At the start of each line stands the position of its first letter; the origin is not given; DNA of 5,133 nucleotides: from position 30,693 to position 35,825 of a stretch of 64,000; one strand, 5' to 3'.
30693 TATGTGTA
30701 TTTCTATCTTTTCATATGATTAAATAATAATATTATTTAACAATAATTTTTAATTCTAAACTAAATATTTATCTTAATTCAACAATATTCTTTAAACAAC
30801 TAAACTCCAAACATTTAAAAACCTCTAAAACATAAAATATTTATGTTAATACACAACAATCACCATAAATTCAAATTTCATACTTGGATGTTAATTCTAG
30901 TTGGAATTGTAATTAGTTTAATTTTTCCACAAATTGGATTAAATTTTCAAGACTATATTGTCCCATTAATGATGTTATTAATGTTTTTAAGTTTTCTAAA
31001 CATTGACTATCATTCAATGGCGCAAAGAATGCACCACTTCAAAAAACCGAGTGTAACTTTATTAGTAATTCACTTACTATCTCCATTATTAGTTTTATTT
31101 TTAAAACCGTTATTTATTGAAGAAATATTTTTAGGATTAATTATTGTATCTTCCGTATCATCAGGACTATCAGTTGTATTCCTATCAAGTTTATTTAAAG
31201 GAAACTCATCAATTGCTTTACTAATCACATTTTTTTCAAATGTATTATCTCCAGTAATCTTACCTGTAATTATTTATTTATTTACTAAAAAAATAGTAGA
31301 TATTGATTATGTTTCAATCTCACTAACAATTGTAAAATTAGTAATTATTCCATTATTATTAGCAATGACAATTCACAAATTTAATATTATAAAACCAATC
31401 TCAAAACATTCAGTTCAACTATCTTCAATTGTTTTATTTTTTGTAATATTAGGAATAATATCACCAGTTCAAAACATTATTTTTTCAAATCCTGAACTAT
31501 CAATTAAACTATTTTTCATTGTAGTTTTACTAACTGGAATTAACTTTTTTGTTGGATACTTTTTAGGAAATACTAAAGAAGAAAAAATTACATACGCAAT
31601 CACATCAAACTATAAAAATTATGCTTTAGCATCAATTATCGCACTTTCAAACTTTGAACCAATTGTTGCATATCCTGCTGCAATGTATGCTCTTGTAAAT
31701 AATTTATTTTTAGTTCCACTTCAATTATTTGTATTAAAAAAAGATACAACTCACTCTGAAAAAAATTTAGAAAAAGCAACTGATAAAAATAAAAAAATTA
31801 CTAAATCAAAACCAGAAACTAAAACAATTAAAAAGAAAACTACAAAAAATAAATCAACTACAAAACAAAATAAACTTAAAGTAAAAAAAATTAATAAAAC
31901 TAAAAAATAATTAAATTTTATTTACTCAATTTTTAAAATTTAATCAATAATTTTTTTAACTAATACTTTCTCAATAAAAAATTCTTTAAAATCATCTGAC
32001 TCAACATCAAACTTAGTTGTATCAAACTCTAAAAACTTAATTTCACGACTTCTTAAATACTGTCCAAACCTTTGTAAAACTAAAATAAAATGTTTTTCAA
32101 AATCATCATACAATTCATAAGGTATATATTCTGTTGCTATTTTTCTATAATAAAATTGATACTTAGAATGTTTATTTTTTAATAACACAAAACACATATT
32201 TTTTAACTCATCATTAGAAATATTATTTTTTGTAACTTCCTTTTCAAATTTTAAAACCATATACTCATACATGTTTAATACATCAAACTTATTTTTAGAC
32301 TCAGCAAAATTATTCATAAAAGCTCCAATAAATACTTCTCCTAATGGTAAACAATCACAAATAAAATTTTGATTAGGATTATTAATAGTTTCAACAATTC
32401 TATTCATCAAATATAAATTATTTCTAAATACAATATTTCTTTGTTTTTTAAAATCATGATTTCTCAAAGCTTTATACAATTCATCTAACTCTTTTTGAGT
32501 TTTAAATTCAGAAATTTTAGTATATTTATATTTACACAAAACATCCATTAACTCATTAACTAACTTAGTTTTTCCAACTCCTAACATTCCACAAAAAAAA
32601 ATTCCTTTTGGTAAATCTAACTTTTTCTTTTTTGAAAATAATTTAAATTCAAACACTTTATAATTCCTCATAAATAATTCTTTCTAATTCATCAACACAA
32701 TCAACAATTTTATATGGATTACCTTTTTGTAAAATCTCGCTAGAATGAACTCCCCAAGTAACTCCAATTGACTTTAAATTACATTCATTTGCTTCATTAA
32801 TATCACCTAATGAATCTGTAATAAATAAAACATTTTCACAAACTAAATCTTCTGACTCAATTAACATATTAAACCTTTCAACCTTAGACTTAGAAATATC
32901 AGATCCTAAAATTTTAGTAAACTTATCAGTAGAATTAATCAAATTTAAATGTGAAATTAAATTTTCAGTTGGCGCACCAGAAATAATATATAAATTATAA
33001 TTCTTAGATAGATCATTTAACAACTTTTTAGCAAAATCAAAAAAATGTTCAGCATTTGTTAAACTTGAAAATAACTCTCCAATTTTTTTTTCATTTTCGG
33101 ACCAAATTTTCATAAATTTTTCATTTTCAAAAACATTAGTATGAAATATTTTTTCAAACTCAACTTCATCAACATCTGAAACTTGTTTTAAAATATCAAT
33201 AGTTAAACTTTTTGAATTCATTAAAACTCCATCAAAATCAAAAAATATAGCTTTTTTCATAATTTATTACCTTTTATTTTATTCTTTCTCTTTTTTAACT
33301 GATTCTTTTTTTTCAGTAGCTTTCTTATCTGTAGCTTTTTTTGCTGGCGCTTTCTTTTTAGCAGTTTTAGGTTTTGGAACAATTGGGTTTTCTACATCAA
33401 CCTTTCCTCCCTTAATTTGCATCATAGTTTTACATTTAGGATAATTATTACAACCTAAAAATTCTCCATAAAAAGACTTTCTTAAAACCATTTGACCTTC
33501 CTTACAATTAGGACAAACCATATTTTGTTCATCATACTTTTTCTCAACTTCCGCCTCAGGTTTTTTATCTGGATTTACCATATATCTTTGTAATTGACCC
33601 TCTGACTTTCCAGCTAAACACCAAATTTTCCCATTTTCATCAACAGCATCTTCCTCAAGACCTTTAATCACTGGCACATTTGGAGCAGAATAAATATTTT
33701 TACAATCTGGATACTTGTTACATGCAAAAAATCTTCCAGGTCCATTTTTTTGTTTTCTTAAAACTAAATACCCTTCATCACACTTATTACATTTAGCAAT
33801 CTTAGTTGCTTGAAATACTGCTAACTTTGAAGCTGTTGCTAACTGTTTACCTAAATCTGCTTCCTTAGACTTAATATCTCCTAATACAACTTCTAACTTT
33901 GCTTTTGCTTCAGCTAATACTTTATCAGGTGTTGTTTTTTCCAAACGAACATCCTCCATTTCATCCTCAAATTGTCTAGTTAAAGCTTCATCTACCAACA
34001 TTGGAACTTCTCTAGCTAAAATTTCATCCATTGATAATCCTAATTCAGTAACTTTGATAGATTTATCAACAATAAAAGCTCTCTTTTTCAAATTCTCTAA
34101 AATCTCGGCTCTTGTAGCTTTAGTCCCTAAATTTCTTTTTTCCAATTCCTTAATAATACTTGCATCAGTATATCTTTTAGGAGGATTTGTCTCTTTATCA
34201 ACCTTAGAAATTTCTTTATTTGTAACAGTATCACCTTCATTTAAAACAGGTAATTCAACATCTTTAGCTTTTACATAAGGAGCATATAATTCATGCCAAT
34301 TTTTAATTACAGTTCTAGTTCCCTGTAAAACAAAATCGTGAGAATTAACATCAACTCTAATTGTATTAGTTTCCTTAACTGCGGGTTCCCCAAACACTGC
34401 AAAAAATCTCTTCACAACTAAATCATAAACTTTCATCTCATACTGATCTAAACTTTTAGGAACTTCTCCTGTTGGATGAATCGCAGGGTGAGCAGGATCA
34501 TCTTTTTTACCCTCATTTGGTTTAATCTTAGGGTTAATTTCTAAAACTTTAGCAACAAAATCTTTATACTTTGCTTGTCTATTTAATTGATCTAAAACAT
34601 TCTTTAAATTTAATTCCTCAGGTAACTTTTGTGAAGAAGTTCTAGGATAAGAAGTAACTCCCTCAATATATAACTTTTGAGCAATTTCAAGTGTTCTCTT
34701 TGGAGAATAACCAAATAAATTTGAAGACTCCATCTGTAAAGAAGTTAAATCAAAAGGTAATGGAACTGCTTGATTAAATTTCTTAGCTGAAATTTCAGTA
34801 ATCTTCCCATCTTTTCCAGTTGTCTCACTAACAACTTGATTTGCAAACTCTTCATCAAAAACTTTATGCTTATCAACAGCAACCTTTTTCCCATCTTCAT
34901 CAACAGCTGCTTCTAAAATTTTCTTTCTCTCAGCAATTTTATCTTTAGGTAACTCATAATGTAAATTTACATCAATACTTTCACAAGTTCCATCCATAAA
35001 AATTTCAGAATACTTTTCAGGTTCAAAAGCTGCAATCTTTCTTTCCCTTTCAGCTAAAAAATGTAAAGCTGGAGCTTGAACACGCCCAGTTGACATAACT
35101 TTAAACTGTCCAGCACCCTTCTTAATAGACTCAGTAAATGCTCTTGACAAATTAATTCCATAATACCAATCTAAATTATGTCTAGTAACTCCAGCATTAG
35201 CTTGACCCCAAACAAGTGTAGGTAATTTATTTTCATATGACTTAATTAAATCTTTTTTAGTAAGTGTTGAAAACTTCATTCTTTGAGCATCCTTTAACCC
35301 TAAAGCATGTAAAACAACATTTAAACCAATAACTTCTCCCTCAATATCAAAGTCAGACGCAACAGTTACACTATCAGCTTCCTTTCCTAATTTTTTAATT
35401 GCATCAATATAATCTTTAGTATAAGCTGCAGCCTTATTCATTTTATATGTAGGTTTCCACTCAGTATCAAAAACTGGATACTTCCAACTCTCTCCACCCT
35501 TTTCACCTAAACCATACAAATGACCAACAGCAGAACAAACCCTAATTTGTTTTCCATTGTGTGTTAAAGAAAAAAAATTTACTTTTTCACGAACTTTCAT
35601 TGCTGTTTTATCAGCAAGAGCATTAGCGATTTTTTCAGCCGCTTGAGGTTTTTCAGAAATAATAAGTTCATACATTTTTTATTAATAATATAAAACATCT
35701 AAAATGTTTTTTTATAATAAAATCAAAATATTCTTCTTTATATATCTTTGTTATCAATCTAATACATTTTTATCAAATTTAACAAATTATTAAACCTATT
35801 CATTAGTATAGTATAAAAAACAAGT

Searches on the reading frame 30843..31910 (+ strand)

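Call 54: search_protein_families(library=pfam, proteins=[window:30843-31910:+], max_evalue=0.00001)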
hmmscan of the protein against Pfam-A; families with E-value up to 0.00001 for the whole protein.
window:30843-31910:+ (355 aa): 1 family
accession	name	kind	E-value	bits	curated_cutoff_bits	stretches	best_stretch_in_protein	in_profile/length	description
PF01758.21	SBF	-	1.4e-13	51.4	24.3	1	41-206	2-180/191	Sodium Bile acid symporter family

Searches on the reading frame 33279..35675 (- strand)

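Call 53: search_protein_families(library=pfam, proteins=[window:33279-35675:-], max_evalue=0.00001)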
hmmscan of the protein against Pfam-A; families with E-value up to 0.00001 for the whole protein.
window:33279-35675:- (798 aa): 3 families
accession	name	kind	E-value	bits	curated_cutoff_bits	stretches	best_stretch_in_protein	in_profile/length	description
PF01131.25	Topoisom_bac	-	3.3e-109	366.1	35.1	1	158-587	6-410/411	DNA topoisomerase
PF01396.24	Zn_ribbon_Top1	-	1.2e-21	76.6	32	2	720-755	3-37/39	Topoisomerase DNA binding C4 zinc finger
PF01751.28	Toprim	-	5.7e-09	36.5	23.1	1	3-136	1-94/96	Toprim domain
